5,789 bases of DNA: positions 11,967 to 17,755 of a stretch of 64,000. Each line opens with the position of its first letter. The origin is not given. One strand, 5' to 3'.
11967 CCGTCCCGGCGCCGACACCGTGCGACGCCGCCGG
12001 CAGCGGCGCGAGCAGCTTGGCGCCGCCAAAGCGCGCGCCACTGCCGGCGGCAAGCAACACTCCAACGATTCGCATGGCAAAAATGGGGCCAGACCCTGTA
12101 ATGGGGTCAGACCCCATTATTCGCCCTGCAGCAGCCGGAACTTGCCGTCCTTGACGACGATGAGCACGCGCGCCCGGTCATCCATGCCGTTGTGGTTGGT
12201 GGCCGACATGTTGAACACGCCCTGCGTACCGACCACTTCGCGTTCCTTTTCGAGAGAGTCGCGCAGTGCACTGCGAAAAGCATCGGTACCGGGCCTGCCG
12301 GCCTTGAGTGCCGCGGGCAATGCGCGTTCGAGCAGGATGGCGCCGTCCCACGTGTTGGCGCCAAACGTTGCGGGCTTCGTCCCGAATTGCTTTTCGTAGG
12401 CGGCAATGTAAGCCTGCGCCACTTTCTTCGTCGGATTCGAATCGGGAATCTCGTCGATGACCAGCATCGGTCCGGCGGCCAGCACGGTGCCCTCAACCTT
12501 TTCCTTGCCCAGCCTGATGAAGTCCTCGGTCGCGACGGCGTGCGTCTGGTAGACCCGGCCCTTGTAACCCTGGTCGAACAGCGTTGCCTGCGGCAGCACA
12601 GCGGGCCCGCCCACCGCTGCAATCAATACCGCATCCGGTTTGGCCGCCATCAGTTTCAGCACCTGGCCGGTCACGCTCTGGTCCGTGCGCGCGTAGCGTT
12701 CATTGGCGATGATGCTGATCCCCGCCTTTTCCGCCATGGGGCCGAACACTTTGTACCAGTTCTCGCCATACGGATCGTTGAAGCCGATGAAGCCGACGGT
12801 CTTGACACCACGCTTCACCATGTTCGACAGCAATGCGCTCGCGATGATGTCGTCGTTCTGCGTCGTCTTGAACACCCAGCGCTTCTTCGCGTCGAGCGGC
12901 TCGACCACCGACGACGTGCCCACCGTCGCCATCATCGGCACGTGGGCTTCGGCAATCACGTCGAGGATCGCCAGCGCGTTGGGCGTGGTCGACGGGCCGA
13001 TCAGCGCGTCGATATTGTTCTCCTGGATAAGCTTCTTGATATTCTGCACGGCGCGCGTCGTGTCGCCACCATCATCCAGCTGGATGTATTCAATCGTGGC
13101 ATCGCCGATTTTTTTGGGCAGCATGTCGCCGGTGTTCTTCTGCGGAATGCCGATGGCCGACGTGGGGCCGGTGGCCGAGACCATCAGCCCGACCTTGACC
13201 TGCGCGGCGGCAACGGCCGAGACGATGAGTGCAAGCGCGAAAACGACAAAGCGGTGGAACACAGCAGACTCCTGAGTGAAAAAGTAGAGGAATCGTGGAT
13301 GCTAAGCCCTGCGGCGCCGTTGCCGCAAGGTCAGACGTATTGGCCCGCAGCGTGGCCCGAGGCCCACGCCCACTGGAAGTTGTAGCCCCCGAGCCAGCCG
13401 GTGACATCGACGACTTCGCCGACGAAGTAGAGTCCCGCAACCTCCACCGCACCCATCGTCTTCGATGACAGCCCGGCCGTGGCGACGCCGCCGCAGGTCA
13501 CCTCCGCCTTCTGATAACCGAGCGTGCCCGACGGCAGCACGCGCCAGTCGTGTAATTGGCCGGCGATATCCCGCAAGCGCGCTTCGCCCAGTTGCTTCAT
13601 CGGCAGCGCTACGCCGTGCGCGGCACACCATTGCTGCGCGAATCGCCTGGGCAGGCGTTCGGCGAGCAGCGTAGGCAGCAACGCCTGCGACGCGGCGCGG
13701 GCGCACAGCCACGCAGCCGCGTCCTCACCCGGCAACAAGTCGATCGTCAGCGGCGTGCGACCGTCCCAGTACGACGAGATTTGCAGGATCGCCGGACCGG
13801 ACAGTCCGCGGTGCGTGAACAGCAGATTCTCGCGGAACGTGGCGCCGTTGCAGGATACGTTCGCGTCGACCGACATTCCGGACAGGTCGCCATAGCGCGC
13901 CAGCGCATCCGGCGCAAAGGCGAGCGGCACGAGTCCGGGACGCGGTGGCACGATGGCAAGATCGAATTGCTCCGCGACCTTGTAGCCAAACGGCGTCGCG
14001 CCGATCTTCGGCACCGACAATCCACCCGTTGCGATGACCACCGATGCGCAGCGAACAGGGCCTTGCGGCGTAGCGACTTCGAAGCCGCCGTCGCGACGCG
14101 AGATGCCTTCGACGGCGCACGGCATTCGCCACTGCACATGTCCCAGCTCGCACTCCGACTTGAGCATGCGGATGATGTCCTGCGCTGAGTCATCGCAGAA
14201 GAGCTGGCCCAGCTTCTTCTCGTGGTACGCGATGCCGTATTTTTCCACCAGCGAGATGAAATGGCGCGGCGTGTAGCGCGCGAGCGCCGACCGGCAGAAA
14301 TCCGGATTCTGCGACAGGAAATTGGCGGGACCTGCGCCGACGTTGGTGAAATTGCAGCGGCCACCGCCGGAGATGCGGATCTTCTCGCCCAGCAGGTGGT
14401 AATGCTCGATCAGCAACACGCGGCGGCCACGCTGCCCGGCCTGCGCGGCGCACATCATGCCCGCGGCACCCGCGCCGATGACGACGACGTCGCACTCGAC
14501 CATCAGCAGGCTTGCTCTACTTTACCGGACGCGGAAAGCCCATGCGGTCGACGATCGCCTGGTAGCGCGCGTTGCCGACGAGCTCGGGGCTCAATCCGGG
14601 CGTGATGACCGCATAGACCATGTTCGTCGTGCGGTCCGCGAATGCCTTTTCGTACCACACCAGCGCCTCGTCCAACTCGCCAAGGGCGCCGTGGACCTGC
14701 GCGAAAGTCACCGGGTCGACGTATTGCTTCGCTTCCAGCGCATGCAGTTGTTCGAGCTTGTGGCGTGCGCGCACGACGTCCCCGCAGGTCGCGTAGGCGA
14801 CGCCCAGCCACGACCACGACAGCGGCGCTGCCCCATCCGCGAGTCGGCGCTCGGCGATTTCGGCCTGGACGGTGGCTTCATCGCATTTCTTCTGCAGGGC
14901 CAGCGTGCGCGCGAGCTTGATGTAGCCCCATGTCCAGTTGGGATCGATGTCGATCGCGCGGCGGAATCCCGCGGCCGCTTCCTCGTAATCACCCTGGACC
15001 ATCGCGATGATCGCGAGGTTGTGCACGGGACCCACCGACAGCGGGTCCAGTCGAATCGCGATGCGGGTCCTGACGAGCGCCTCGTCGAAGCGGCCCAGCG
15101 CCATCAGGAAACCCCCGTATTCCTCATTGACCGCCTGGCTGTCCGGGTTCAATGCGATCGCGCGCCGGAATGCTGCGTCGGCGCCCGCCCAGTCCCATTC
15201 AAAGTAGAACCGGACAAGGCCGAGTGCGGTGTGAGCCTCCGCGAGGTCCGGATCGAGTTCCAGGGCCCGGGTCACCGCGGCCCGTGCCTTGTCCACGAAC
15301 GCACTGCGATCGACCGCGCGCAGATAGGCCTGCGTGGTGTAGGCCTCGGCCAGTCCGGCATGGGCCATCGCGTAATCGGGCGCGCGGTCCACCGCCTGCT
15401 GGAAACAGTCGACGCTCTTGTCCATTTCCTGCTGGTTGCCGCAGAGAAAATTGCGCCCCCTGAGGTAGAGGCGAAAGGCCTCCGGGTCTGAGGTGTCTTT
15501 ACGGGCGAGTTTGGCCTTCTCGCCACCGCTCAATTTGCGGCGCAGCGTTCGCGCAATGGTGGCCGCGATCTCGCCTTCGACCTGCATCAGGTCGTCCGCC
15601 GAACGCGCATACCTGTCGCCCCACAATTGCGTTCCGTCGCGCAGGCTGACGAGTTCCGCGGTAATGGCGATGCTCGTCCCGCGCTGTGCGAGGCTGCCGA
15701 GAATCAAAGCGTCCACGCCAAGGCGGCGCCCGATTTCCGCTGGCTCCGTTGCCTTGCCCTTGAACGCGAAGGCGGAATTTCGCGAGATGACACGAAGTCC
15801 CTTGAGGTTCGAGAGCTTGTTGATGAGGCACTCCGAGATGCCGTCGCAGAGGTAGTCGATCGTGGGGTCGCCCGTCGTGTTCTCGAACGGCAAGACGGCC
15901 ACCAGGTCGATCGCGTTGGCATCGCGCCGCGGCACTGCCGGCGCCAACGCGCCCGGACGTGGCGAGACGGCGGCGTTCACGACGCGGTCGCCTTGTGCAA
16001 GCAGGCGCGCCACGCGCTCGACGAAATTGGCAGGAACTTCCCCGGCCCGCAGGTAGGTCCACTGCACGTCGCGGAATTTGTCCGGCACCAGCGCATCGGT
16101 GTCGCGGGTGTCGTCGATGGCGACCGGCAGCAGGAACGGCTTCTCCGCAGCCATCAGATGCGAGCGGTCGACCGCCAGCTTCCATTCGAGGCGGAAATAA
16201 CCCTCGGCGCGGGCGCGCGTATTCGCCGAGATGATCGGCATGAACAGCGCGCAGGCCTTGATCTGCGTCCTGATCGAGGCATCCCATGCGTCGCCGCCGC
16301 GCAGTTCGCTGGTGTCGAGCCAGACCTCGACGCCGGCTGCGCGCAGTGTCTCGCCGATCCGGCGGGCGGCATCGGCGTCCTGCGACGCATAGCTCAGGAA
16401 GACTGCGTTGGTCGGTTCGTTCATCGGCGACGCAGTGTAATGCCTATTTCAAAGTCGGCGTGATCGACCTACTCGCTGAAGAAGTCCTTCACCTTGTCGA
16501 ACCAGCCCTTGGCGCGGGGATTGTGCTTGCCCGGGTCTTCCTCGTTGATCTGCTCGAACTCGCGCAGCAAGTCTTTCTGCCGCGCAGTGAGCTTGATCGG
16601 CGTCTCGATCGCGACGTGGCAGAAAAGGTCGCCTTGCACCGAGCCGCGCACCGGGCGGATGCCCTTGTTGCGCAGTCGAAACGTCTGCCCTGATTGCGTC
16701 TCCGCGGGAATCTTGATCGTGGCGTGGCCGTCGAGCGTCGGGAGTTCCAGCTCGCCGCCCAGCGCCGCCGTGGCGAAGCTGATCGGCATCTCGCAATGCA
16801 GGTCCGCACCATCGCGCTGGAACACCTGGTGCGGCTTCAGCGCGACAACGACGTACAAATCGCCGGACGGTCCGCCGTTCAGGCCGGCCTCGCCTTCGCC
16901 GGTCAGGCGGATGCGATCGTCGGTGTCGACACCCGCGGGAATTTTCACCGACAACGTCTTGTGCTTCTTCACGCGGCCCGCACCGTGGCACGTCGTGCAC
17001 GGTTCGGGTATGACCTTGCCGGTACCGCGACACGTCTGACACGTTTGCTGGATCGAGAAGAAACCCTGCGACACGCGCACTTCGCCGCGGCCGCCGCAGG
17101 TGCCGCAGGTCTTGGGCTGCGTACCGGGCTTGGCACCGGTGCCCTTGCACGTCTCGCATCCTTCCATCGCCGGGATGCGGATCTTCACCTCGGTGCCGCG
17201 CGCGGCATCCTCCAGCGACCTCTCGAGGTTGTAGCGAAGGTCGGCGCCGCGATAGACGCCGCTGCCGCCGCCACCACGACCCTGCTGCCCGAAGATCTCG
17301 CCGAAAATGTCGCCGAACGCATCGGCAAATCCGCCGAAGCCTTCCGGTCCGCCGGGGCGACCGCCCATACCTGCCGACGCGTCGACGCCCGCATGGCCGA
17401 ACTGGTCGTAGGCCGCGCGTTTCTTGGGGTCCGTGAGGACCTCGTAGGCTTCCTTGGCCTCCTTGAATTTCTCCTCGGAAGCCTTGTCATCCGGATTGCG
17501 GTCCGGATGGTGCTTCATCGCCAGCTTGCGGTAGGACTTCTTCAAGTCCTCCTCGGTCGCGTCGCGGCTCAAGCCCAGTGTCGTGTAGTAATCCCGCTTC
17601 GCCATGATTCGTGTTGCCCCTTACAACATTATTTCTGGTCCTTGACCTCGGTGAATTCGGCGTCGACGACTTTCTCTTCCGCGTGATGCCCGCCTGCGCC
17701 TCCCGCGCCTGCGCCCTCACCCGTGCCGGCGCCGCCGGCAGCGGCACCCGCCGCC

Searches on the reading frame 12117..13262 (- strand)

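Call 79: search_protein_families(library=pfam, proteins=[window:12117-13262:-], max_evalue=0.00001)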
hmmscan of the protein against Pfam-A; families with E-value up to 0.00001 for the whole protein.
window:12117-13262:- (381 aa): 3 families
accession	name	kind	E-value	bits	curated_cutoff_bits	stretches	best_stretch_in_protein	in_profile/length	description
PF13458.12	Peripla_BP_6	-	3.1e-48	165.6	31.7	1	21-360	1-330/343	Periplasmic binding protein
PF01094.35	ANF_receptor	-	3.9e-15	56.2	25.4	1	53-327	21-298/353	Receptor family ligand binding region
PF13433.12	Peripla_BP_5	-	3.3e-09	36.8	27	1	22-379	1-346/363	Periplasmic binding protein domain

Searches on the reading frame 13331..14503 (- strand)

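Call 79: search_protein_families(library=pfam, proteins=[window:13331-14503:-], max_evalue=0.00001)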
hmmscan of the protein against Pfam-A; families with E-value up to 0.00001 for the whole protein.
window:13331-14503:- (390 aa): 8 families
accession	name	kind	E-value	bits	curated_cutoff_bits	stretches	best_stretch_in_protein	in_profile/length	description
PF03486.20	HI0933_like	-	3.1e-90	302.3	50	1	5-388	2-243/244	HI0933-like protein Rossmann domain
PF22780.1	HI0933_like_1st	-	7.3e-36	123.9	27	1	188-335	1-165/165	HI0933-like protein barrel and H2TH domain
PF01266.30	DAO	-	2.4e-10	40.9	27.9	1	5-116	1-108/353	FAD dependent oxidoreductase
PF13738.12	Pyr_redox_3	-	1.6e-09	37.9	30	0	122-170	95-143/305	Pyridine nucleotide-disulphide oxidoreductase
PF00890.30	FAD_binding_2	-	8.5e-09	35.5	20.4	1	5-49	1-45/414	FAD binding domain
PF12831.13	FAD_oxidored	-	5.3e-08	33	27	1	5-39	1-35/416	FAD dependent oxidoreductase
PF07992.20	Pyr_redox_2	-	2.2e-07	31.1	26.1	1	5-161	2-109/291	Pyridine nucleotide-disulphide oxidoreductase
PF13450.12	NAD_binding_8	-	4.4e-06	27.3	21.9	0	8-39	1-32/68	NAD(P)-binding Rossmann-like domain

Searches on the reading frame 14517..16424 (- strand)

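Call 79: search_protein_families(library=pfam, proteins=[window:14517-16424:-], max_evalue=0.00001)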
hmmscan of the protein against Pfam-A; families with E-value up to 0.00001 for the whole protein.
window:14517-16424:- (635 aa): 14 families
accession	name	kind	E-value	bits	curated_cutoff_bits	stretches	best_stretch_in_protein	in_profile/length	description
PF07719.23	TPR_2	-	5.7e-24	82.6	27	0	468-496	5-33/34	Tetratricopeptide repeat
PF13414.12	TPR_11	-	8.6e-23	80.2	26.8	0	386-404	19-37/42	TPR repeat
PF13676.11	TIR_2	-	8.2e-20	72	28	1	8-131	1-112/122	TIR domain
PF00515.34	TPR_1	-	2.8e-19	68.5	27.8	0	469-496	6-33/34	Tetratricopeptide repeat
PF13431.12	TPR_17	-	3e-16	58.7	24.4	0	418-450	1-33/34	Tetratricopeptide repeat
PF13428.12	TPR_14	-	2.3e-15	56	23.5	0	470-506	7-43/44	Tetratricopeptide repeat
PF14559.12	TPR_19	-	4.1e-13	49.9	25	0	411-450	6-45/68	Tetratricopeptide repeat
PF13181.12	TPR_8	-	1.7e-12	46.9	25.7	0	468-496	5-33/34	Tetratricopeptide repeat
PF13424.12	TPR_12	-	2e-08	34.7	30.1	0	468-517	7-64/77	Tetratricopeptide repeat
PF13432.12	TPR_16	-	5.9e-08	33.5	32.7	0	440-496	7-63/65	Tetratricopeptide repeat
PF24575.1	TPR_Slam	-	2.6e-07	31.5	35.2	0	471-520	54-103/104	Surface lipoprotein assembly modifier, N-terminal TPR repeats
PF13374.12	TPR_10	-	5.6e-07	29.8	27.5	0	575-598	9-32/42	Tetratricopeptide repeat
PF13174.12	TPR_6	-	2.7e-06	28.1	26.3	0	470-496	6-32/33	Tetratricopeptide repeat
PF23914.1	TPR_CcmH_CycH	-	3.3e-06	27.5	42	0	470-524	56-110/158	Cytochrome c-type biogenesis protein H TPR domain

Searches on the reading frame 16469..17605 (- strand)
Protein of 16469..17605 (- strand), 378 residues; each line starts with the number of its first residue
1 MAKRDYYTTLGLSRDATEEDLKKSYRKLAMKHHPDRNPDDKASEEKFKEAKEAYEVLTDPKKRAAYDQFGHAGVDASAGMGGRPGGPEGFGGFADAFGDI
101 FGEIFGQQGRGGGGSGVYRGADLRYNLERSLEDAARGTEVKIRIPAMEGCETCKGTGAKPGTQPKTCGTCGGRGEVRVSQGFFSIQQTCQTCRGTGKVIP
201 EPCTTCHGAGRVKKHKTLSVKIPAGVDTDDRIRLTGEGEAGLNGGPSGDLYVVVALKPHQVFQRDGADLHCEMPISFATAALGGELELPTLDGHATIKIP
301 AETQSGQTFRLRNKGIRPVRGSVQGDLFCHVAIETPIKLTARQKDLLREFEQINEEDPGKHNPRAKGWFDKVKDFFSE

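Call 79: search_protein_families(library=pfam, proteins=[window:16469-17605:-], max_evalue=0.00001)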
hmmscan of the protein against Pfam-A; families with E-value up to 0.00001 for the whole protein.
window:16469-17605:- (378 aa): 3 families
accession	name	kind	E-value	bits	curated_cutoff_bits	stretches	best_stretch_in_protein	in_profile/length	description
PF01556.23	DnaJ_C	-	5.6e-51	173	26.6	1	123-336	1-152/152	DnaJ C terminal domain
PF00226.36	DnaJ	-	3.2e-26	91.6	27.8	1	5-67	1-63/63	DnaJ domain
PF00684.25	DnaJ_CXXCXGXG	-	1.4e-16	61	32.7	1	150-210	1-65/65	DnaJ central domain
